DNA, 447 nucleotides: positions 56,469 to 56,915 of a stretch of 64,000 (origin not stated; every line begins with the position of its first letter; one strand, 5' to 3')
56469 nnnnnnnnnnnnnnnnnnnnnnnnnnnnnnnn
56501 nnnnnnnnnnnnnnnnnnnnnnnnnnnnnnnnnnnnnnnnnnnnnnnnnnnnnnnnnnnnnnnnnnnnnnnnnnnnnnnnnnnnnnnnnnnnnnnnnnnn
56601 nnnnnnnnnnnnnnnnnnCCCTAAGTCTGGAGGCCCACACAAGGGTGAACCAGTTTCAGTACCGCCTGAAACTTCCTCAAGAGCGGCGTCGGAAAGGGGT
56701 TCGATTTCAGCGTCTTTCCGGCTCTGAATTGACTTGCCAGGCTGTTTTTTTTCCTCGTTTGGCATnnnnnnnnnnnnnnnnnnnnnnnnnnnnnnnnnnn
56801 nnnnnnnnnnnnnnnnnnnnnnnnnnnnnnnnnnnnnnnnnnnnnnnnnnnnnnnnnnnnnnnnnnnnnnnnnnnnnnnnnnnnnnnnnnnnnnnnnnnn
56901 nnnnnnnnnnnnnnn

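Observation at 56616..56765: Third precursor with the same leader but an unrelated Pro/Gly-rich core (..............)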

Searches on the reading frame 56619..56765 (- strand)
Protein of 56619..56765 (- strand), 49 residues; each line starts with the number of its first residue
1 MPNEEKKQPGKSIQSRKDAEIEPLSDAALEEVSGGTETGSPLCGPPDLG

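Call 12: find_homologous_proteins(query=window:56619-56765:-, max_evalue=10)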
Query seq(49 aa) (49 aa): 4 proteins with E <= 10 among 4 candidates.
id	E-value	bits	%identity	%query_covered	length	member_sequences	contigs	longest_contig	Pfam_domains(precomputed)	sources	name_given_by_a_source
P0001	6.3e-24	99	100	100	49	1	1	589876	-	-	-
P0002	3.0e-18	82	88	98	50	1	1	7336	-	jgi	jgi:hypothetical protein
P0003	3.1e-17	79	84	98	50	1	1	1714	-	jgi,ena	-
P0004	2.3e-8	51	69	78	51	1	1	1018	-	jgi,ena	-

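Call 14: find_encoding_contigs(protein=P0002, flank=10000)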
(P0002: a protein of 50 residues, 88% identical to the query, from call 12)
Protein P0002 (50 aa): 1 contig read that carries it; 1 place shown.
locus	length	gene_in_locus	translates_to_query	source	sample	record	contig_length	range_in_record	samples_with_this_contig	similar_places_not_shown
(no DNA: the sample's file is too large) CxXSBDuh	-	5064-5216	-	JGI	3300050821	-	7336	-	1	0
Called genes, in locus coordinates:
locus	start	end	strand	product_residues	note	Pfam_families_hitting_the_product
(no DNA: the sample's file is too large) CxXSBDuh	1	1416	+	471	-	?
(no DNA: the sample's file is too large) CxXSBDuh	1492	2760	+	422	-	-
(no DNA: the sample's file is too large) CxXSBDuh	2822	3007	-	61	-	-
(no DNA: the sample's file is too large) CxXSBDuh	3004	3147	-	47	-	-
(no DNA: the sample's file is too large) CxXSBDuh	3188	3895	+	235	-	PF02357:NusG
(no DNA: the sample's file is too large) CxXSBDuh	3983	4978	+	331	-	PF14028:Lant_dehydr_C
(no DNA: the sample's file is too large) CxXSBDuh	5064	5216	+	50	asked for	-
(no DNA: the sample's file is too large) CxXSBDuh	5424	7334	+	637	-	?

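Call 15: find_encoding_contigs(protein=P0003, flank=10000)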
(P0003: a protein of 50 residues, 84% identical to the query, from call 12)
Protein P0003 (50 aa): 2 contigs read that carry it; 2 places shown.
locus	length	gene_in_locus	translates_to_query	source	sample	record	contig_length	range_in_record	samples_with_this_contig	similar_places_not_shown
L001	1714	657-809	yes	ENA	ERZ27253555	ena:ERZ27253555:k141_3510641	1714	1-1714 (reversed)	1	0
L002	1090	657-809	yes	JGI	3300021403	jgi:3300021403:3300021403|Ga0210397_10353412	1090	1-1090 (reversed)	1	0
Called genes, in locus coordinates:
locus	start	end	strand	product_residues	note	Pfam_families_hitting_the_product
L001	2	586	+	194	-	?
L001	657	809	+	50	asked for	-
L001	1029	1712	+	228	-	?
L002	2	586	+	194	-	?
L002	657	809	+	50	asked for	-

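Call 16: find_encoding_contigs(protein=P0004, flank=10000)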
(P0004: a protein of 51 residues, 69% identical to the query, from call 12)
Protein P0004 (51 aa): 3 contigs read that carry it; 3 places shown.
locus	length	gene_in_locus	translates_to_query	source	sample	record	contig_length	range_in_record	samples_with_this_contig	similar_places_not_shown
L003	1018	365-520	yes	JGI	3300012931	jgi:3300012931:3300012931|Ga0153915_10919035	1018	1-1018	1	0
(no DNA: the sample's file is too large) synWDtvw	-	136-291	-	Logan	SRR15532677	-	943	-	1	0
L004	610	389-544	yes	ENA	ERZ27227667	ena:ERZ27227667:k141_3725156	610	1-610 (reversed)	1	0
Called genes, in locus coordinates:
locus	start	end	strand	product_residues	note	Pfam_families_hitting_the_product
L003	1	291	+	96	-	?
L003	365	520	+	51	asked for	-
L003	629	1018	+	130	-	?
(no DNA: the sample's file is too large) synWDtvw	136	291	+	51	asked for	-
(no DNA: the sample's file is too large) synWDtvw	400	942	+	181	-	?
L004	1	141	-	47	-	?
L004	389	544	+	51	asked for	-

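Call 69: search_protein_representatives(alignment_id=A4)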
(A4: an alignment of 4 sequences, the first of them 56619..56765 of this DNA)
Query: 4 sequences, 50 profile positions. Proteins with E-value up to 0.001 (for the whole library): 17; up to 1e-10: 3; up to 1e-30: 0. The best 17 are listed.
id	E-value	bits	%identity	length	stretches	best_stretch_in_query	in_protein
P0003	2.6e-30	120.2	-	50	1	1-50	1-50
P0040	5.8e-16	74.3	-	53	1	1-48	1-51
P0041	1.3e-14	70.0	-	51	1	1-48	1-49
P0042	3.6e-05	39.7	-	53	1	3-47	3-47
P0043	4.4e-05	39.4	-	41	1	11-38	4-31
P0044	4.7e-05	39.3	-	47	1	16-44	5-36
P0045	5.4e-05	39.1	-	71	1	4-46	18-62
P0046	9.0e-05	38.4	-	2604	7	26-47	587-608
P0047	1.7e-04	37.6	-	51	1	1-46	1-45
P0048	1.7e-04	37.5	-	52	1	1-36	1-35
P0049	1.7e-04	37.5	-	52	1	1-46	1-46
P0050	2.0e-04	37.3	-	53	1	11-41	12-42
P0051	2.7e-04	36.9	-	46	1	1-36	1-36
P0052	4.6e-04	36.2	-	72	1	17-39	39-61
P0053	4.8e-04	36.1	-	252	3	22-45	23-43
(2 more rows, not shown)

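Call 71: find_encoding_contigs(protein=P0047, flank=8000, max_places=2)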
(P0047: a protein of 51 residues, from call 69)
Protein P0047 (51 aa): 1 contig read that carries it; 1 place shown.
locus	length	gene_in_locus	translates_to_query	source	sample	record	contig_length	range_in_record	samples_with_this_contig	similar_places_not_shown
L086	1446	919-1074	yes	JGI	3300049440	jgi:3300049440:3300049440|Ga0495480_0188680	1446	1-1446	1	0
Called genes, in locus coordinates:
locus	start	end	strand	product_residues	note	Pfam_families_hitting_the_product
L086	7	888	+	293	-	PF04738:Lant_dehydr_N (weak)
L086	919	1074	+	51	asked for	-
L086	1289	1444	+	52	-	?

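Call 72: find_encoding_contigs(protein=P0042, flank=8000, max_places=2)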
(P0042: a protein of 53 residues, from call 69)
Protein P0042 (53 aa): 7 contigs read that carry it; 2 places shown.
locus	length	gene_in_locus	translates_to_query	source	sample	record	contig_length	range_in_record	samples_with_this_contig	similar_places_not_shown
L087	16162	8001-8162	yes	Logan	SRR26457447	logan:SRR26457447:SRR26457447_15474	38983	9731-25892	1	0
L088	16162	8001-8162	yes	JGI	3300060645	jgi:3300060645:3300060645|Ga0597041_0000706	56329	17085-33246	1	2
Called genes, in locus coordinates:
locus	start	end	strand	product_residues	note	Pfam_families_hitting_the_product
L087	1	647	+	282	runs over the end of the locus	-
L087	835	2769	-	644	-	PF13650:Asp_protease_2, PF00595:PDZ (weak), PF13180:PDZ_2 (weak), PF17820:PDZ_6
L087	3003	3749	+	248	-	-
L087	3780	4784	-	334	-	PF14028:Lant_dehydr_C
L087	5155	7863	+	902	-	PF04738:Lant_dehydr_N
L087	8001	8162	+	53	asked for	-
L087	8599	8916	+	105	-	-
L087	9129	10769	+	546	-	PF02321:OEP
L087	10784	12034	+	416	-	PF25919:BSH_CusB (faint), PF25973:BSH_CzcB (weak), PF25994:HH_AprE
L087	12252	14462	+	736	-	PF03412:Peptidase_C39, PF00664:ABC_membrane, PF00005:ABC_tran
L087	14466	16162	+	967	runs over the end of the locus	PF00664:ABC_membrane, PF00005:ABC_tran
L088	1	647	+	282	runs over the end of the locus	-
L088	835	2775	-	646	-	PF13650:Asp_protease_2, PF00595:PDZ (weak), PF13180:PDZ_2 (weak), PF17820:PDZ_6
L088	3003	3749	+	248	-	-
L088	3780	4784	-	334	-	PF14028:Lant_dehydr_C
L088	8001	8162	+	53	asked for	-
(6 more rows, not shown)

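Call 83: find_encoding_contigs(protein=P0041, flank=8000, max_places=3)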
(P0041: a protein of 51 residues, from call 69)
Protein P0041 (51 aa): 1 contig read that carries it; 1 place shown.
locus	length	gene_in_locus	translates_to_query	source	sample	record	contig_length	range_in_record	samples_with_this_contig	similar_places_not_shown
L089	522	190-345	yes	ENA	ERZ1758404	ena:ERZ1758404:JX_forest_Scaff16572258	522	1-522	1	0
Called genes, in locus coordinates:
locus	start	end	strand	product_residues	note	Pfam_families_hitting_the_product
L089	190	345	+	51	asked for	-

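Call 84: find_encoding_contigs(protein=P0049, flank=8000, max_places=3)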
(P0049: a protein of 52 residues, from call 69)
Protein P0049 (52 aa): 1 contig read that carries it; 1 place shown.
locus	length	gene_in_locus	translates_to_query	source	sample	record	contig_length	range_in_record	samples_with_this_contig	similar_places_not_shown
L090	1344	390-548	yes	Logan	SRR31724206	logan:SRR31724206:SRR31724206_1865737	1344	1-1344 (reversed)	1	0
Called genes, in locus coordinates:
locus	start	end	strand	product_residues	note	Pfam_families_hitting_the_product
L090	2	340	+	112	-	?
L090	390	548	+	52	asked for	-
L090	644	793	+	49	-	-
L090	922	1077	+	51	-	-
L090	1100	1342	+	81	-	?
